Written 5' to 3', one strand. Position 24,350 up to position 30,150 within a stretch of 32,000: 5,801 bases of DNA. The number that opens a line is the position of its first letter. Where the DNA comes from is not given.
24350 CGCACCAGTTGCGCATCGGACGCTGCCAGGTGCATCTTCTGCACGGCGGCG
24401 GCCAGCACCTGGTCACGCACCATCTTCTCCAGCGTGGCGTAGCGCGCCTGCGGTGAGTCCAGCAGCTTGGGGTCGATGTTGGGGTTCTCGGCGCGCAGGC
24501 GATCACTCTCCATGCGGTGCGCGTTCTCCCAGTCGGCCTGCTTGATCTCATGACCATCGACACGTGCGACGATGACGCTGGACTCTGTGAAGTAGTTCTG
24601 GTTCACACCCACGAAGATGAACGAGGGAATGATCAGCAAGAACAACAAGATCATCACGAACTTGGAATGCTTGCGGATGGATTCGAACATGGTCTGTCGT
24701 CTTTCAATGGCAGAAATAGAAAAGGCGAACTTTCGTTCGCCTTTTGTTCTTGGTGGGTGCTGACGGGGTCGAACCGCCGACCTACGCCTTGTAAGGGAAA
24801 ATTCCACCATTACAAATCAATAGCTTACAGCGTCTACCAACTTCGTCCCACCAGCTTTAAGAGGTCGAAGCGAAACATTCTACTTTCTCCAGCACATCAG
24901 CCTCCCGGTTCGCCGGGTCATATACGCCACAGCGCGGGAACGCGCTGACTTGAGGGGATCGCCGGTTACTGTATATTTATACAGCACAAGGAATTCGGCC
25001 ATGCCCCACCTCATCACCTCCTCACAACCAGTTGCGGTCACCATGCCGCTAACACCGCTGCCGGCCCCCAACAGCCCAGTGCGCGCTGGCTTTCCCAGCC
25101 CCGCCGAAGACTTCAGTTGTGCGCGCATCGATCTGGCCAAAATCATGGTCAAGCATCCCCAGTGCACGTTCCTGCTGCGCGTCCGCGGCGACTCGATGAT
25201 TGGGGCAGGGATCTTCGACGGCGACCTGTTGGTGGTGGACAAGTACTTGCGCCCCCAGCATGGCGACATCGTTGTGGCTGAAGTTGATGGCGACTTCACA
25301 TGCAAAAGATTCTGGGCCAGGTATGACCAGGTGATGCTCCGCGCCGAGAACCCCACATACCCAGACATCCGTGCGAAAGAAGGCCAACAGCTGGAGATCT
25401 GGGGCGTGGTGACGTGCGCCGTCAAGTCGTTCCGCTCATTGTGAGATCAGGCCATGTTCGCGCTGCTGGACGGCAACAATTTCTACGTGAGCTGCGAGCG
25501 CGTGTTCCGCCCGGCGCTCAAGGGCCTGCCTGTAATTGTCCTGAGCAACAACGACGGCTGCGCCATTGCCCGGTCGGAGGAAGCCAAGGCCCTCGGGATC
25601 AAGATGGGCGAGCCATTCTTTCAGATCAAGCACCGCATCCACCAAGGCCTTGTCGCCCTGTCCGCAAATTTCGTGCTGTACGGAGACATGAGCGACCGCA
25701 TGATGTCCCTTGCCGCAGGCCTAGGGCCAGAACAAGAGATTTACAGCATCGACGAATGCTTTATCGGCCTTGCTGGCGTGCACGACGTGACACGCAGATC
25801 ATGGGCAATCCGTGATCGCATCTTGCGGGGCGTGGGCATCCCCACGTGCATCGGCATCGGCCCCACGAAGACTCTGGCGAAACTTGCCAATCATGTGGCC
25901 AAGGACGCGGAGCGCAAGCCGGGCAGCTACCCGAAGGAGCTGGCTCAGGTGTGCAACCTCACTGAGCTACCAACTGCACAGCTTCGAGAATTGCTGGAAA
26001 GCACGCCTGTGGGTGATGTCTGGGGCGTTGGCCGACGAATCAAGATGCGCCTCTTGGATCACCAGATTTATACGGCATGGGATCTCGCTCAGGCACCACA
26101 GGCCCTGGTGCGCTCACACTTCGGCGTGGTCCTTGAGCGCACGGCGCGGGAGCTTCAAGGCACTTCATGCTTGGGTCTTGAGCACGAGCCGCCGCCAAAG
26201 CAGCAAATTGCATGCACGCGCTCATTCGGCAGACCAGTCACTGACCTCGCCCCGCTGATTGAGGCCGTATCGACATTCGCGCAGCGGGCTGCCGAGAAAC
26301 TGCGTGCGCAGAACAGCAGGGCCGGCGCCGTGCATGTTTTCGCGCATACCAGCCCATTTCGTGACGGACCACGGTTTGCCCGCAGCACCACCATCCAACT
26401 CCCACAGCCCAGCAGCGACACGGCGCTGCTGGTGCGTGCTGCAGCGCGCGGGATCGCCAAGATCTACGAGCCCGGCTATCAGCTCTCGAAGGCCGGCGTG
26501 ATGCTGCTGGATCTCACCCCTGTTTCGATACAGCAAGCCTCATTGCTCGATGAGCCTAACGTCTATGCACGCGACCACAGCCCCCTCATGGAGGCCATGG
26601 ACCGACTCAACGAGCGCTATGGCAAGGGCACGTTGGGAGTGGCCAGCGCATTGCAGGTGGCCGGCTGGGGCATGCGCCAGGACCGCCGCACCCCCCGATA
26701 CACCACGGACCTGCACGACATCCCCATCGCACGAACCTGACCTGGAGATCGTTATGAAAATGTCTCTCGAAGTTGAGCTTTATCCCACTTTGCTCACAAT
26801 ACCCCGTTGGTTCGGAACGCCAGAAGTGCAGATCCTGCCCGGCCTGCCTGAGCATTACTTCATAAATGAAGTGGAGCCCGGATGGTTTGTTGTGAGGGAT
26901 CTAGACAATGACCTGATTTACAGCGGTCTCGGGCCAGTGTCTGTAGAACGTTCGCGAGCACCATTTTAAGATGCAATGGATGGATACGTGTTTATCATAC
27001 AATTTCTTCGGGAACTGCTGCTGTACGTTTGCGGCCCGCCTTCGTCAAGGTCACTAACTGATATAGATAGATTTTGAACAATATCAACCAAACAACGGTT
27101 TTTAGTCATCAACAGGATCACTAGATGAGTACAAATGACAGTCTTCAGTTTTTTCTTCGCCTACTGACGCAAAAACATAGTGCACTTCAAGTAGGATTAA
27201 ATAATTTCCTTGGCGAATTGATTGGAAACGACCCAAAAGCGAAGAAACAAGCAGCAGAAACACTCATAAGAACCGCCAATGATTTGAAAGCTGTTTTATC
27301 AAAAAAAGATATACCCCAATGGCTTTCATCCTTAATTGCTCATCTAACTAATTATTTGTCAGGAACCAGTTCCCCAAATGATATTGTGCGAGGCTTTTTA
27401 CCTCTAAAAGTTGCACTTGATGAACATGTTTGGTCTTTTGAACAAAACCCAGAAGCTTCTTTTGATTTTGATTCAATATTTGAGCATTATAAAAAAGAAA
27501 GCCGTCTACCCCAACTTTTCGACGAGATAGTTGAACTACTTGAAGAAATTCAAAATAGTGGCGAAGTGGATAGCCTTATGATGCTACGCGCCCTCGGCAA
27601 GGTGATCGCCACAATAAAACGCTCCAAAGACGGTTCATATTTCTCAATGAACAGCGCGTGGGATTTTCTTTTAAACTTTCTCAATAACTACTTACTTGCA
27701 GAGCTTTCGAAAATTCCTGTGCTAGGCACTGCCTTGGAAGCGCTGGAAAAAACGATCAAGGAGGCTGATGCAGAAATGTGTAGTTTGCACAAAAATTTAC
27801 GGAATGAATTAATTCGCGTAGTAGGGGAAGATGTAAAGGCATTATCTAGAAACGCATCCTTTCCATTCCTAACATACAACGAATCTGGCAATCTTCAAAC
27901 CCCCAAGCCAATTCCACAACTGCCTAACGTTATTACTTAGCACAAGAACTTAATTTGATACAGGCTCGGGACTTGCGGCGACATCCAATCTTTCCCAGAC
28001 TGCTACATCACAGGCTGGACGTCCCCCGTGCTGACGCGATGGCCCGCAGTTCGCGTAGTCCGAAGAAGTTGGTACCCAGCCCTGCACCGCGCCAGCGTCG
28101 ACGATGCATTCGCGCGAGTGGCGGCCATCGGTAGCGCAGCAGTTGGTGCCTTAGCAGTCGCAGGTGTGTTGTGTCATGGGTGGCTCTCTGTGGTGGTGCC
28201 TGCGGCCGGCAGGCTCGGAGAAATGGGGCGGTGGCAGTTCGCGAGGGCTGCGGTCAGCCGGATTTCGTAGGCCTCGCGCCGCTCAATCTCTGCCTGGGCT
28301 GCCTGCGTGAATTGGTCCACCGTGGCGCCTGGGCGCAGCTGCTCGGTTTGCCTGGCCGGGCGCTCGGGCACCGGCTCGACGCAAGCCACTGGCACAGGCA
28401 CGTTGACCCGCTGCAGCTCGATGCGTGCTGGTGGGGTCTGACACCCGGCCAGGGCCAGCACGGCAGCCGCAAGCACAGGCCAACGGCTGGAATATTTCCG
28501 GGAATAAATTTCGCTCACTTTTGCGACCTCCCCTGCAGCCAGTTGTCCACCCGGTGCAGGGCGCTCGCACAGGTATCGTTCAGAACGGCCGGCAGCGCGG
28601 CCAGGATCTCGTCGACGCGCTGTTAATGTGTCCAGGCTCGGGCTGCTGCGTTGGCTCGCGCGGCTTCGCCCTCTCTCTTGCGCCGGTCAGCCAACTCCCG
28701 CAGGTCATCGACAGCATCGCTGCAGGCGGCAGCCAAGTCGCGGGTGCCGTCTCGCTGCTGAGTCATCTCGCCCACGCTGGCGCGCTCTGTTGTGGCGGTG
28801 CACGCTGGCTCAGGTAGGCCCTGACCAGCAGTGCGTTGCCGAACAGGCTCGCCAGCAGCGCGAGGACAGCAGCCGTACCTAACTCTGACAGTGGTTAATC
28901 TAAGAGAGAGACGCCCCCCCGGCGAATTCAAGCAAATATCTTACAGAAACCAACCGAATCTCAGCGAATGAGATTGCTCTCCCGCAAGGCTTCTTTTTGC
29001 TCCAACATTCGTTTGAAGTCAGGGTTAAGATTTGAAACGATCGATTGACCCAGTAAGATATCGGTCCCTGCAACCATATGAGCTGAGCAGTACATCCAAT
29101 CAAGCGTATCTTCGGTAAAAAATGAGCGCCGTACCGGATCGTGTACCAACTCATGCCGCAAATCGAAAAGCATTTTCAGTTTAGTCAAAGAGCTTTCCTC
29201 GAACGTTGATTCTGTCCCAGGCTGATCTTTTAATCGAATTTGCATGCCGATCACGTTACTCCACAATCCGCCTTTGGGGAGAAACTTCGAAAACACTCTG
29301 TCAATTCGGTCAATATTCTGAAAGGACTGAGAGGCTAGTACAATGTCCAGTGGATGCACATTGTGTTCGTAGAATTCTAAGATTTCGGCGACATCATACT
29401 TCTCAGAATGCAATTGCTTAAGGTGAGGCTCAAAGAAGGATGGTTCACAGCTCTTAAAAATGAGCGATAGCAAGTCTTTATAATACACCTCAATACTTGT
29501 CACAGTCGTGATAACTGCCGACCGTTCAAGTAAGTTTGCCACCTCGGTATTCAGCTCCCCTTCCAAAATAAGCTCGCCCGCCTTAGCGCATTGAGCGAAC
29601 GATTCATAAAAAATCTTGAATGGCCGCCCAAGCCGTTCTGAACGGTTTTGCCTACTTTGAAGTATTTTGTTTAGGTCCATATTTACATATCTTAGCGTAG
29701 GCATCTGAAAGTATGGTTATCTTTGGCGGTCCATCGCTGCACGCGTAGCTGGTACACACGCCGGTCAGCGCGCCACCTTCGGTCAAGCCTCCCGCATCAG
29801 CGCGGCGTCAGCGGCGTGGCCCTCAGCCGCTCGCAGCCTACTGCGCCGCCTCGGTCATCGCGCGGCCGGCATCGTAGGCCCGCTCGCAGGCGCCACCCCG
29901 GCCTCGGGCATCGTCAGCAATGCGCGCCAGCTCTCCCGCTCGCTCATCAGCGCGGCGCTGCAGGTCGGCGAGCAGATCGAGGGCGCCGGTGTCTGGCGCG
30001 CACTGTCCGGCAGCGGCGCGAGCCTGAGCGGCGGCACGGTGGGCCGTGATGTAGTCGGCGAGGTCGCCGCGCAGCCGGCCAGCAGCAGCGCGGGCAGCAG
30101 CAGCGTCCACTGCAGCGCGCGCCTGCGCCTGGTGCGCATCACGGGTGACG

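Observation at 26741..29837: Prophage cargo hotspot: two AT-rich foreign cassettes bracket a decaying GC-rich module between umuDC and the lysis cassette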

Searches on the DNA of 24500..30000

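Call 82: search_rna_families(source=window, start=24500, end=30000, threshold=evalue, max_evalue=1)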
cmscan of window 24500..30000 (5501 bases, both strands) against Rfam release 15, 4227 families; matches with E-value up to 1: 2.
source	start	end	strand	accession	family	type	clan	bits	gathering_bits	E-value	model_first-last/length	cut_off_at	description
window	24718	24777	-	RF02057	STnc40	Gene; sRNA;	-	23.6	45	0.96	1-70/70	no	Salmonella enterica sRNA STnc40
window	26424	26509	+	RF00223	IRES_Bip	Cis-reg; IRES;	-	13.1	40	0.88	1-263/263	no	bip internal ribosome entry site (IRES)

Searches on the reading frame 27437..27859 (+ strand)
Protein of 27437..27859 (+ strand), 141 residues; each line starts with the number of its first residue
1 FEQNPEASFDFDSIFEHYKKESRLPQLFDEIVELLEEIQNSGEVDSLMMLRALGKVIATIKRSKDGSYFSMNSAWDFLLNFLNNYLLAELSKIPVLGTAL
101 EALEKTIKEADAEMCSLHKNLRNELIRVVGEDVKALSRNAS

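Call 91: predict_structure(alignment_id=A4)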
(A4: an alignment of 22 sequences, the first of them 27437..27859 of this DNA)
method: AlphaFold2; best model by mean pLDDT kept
length: 141 residues; sequences in the alignment: 22
mean_pLDDT: 86.7   pTM: 0.78
mean pLDDT of the five models: 86.7, 85.9, 85.6, 85.0, 84.4
residues with pLDDT >= 90: 82; 70-90: 47; 50-70: 7; < 50: 5
segments of 3 or more residues with pLDDT < 50: 1-5
pLDDT, mean of each block of 10 residues (from residue 1): 53 91 95 95 87 94 92 94 79 84 95 95 88 76 54
secondary structure, 60 per line:
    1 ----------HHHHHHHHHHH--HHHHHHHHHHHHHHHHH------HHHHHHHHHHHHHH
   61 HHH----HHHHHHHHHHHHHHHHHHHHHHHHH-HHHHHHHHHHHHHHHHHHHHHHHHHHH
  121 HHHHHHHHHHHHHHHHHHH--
elements in order: H11-21 H24-40 H47-63 H68-92 H94-139

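Call 93: fold_search(model_id=the predicted structure, library=pdb)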
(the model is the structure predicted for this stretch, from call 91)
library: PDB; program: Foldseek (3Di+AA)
matches with E <= 10: 243; with E <= 0.001: 0
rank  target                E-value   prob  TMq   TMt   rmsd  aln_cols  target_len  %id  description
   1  4oyd_B                2.4e-01  0.25  0.24  0.28  20.4       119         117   17  Crystal structure of a computationally designed inhibitor of an Epstein-Barr viral Bcl-2 protein (released 2014-07-09)
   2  3ogh_A                4.7e-01  0.25  0.30  0.29  19.6       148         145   15  Crystal structure of yciE protein from E. coli CFT073, a member of ferritine-like superfamily of diiron-containing fou (released 2010-09-15)
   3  2rld_C                5.8e-01  0.44  0.36  0.40   6.6       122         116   16  CRYSTAL STRUCTURE OF A PROTEIN WITH UNKNOWN FUNCTION FROM S23 RIBOSOMAL PROTEIN FAMILY (BT_0352) FROM BACTEROIDES THET (released 2007-10-30)
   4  8dt0_B                5.8e-01  0.35  0.32  0.32  17.6       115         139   16  Scaffolding protein functional sites using deep learning (released 2022-08-10)
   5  2rld_B                7.7e-01  0.20  0.29  0.34   7.5       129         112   14  CRYSTAL STRUCTURE OF A PROTEIN WITH UNKNOWN FUNCTION FROM S23 RIBOSOMAL PROTEIN FAMILY (BT_0352) FROM BACTEROIDES THET (released 2007-10-30)
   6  8eja_B                7.7e-01  0.16  0.26  0.31  19.2       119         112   16  Computational design of potent and selective inhibitors of Bak and Bax (released 2024-03-20)
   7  7dgu                  9.2e-01  0.77  0.43  0.58   4.4        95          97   15  De novo designed protein H4A1R (released 2021-11-24)
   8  9qwr_B                1.1e+00  0.15  0.31  0.26  20.6       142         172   12  MIC60 helical bundle dimer (released 2026-02-25)
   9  2bnl_B                1.1e+00  0.12  0.24  0.26   9.5       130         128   12  The structure of the N-terminal domain of RsbR (released 2005-11-03)
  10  6dfk_C                1.1e+00  0.08  0.22  0.16  20.1       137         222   14  Crystal structure of the 11S subunit of the Plasmodium falciparum proteasome, PA28 (released 2019-08-07)
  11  1p68_MODEL_1_A        1.2e+00  0.66  0.48  0.62   3.7       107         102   13  Solution structure of S-824, a de novo designed four helix bundle (released 2003-11-11)
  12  9cru_K                1.2e+00  0.14  0.27  0.18  19.4       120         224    9  Y20S (Sec18-Sec17-Sec9-Sso1-Snc1) EDTA - Class 1 (released 2025-08-27)
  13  3lf9                  1.2e+00  0.08  0.20  0.23  19.5       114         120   15  Crystal structure of HIV epitope-scaffold 4E10_D0_1IS1A_001_C (released 2010-09-22)
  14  6dfk_A                1.2e+00  0.08  0.22  0.17  19.8       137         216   14  Crystal structure of the 11S subunit of the Plasmodium falciparum proteasome, PA28 (released 2019-08-07)
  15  6bbg_A                1.3e+00  0.14  0.33  0.31  10.5       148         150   12  The CRAC channel Orai in an unlatched-closed conformation (released 2018-09-12)
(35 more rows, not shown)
